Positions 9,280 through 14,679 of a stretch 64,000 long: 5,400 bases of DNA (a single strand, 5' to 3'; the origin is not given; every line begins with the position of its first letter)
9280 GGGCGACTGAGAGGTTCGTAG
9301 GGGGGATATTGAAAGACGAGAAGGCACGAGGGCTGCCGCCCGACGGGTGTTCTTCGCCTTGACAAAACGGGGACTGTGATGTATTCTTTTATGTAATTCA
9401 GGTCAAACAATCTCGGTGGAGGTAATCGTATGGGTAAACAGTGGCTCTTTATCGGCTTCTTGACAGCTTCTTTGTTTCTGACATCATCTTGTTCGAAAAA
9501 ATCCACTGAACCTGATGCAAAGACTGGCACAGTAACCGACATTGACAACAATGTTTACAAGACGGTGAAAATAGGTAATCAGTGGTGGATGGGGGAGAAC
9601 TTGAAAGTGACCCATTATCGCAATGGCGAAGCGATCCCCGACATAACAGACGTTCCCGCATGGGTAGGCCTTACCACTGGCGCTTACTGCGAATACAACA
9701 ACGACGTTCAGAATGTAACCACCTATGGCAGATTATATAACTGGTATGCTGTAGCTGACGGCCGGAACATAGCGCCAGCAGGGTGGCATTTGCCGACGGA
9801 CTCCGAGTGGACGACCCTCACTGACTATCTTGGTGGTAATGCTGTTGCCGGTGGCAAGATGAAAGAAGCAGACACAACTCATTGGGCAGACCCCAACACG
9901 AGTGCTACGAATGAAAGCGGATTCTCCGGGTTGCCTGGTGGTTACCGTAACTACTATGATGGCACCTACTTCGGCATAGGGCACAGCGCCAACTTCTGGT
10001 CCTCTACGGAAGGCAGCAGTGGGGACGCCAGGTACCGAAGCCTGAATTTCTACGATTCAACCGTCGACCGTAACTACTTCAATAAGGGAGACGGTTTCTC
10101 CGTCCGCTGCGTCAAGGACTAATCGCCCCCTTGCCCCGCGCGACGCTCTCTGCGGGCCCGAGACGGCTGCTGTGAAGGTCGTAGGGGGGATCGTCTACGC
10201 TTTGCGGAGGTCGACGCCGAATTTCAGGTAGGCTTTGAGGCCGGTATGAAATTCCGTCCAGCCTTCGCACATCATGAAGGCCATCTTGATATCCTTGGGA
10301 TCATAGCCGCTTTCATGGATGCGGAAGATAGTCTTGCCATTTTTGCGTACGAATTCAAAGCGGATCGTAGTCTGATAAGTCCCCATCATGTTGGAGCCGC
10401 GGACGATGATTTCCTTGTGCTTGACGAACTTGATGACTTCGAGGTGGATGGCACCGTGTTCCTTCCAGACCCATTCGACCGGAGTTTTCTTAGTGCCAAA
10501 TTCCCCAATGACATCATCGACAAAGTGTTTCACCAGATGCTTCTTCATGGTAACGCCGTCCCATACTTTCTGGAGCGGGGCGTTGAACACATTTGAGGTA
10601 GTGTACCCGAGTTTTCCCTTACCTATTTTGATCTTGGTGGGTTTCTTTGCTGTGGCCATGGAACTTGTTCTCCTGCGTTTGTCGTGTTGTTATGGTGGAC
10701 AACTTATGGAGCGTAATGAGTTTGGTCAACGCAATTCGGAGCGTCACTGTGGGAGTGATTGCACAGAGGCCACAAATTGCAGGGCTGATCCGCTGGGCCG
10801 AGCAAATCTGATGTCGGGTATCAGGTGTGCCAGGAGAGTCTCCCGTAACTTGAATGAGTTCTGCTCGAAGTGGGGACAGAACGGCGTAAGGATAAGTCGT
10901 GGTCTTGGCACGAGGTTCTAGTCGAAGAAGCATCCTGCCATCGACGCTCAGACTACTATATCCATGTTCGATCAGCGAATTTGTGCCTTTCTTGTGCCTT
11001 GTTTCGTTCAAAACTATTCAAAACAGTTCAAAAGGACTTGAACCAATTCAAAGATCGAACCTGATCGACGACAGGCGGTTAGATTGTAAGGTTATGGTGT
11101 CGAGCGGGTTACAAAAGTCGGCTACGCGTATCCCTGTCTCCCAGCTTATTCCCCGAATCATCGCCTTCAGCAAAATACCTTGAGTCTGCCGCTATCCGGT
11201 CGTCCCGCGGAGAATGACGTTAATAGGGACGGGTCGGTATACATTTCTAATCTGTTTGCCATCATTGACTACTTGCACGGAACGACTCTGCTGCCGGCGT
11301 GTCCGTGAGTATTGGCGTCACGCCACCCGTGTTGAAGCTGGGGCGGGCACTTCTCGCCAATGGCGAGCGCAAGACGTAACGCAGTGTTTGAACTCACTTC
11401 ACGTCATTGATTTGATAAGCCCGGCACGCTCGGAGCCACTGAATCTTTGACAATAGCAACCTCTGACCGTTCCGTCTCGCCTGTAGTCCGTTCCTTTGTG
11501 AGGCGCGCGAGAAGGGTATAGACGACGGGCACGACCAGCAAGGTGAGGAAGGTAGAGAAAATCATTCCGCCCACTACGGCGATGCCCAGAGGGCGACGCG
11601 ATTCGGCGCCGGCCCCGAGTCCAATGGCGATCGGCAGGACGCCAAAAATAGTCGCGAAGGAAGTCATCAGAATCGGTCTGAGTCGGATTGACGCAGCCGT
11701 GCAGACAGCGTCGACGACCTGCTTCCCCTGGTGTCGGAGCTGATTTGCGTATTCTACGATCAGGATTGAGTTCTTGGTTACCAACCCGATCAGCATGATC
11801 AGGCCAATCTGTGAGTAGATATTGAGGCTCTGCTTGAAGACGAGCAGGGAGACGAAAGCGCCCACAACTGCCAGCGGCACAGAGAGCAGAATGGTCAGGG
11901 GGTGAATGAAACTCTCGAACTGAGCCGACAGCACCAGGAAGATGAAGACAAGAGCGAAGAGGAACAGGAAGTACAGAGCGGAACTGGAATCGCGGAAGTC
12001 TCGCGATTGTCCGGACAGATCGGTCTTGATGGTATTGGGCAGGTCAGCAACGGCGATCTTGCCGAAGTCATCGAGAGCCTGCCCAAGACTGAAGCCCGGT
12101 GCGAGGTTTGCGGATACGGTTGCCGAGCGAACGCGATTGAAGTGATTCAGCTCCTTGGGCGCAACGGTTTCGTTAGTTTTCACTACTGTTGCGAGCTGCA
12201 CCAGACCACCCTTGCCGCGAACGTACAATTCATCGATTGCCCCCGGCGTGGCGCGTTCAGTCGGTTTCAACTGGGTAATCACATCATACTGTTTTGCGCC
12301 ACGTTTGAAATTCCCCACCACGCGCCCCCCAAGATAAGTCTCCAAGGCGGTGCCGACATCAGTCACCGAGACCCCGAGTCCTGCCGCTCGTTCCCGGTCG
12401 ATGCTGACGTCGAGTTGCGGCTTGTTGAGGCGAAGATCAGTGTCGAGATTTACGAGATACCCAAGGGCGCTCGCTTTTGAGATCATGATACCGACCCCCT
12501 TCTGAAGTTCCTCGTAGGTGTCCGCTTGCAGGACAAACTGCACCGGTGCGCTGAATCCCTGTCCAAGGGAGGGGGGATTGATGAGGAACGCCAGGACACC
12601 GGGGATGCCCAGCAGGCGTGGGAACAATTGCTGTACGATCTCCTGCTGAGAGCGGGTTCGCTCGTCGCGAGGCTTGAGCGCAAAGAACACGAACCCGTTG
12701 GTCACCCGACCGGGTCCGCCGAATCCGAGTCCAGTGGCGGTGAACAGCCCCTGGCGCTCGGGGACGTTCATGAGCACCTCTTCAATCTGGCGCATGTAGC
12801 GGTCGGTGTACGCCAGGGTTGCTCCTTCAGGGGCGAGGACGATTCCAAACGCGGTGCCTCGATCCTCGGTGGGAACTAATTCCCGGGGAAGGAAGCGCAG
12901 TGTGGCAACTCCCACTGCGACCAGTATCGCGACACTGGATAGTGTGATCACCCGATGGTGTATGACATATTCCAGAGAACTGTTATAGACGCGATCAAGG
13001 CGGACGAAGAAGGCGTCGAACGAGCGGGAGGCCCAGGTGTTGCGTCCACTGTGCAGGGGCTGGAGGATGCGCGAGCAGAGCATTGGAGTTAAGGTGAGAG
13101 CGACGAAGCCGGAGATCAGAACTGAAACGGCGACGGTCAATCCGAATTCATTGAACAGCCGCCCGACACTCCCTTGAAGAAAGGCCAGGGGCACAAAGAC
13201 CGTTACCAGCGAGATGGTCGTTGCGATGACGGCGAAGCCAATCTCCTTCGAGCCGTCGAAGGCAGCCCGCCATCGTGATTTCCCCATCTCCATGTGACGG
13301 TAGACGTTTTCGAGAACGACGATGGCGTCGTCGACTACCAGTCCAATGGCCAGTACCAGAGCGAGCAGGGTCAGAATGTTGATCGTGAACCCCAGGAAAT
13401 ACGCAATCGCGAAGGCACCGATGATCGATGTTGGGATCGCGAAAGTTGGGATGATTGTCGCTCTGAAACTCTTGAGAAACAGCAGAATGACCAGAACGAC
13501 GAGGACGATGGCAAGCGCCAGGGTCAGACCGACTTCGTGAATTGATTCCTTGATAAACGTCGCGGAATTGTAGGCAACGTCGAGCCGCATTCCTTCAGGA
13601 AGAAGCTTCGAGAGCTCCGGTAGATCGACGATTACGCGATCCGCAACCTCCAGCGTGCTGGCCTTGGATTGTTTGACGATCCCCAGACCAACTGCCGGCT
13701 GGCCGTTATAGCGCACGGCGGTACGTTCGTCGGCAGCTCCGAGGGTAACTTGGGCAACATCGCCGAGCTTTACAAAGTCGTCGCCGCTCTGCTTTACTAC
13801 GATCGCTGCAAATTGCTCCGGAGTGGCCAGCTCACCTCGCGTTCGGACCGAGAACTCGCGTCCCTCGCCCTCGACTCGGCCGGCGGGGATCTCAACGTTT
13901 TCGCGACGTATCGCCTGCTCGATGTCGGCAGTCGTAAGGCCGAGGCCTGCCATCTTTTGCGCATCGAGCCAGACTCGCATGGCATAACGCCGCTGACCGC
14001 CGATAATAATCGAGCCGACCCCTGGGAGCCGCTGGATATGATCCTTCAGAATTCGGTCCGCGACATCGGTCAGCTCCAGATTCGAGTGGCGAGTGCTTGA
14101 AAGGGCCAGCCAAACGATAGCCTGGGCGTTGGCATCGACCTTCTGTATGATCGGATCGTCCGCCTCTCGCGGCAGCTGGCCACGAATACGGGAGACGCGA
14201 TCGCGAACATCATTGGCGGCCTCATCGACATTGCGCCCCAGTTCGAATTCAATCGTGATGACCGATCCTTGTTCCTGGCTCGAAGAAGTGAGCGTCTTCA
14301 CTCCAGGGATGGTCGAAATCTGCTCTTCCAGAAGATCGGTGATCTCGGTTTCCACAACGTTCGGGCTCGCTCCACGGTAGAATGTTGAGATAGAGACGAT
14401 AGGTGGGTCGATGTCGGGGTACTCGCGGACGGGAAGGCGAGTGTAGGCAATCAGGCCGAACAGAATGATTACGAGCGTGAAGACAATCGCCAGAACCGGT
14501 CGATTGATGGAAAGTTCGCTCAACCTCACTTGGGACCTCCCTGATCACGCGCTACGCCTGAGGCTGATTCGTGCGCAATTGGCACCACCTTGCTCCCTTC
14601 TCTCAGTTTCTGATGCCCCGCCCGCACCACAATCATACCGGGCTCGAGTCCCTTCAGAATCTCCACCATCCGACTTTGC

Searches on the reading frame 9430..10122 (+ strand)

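Call 12: search_protein_families(library=pfam, proteins=[window:9430-10122:+], max_evalue=0.001)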
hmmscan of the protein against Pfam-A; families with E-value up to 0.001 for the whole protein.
window:9430-10122:+ (230 aa): 2 families
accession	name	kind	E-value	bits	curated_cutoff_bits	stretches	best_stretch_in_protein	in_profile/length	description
PF09603.15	Fib_succ_major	-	7.5e-50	170.2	33.9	1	46-229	1-187/187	Fibrobacter succinogenes major domain (Fib_succ_major)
PF07603.17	Lcl_C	-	1.7e-06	28.8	34.9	1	117-229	43-117/117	Lcl C-terminal domain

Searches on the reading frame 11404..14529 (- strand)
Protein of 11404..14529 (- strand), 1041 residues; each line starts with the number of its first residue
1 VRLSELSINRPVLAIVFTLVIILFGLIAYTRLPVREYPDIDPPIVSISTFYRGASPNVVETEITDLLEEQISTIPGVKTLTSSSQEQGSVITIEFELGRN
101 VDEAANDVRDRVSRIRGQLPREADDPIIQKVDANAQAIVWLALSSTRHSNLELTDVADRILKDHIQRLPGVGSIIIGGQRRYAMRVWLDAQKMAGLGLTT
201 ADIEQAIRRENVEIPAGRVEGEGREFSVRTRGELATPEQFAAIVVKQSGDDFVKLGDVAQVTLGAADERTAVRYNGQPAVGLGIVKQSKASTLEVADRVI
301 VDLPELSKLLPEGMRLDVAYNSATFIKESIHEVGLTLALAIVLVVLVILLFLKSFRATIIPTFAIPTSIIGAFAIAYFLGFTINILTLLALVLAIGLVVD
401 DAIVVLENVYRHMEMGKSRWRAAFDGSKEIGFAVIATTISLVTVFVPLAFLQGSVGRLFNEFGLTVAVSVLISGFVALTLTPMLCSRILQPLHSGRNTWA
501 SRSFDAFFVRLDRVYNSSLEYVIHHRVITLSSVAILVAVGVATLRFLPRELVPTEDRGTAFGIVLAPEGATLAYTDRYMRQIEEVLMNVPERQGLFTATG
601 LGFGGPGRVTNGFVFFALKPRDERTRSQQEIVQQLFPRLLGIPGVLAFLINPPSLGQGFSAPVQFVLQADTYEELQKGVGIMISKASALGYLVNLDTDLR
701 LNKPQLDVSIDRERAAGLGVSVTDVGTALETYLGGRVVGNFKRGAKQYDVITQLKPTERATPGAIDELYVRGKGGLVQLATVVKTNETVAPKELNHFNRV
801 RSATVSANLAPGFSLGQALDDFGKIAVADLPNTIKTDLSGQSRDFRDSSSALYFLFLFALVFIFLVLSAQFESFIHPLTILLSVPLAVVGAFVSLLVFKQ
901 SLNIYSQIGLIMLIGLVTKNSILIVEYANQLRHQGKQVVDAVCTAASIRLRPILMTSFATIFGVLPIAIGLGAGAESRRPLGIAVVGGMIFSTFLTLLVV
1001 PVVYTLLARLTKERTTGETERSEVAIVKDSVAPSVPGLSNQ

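Call 12: search_protein_families(library=pfam, proteins=[window:11404-14529:-], max_evalue=0.001)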
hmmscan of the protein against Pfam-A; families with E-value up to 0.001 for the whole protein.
window:11404-14529:- (1041 aa): 2 families
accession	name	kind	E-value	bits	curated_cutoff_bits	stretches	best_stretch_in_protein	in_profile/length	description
PF00873.25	ACR_tran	-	0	1060.3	28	1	4-1007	2-1020/1021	AcrB/AcrD/AcrF family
PF03176.21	MMPL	-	3.9e-16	59.4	20.5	2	329-486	141-300/333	MMPL family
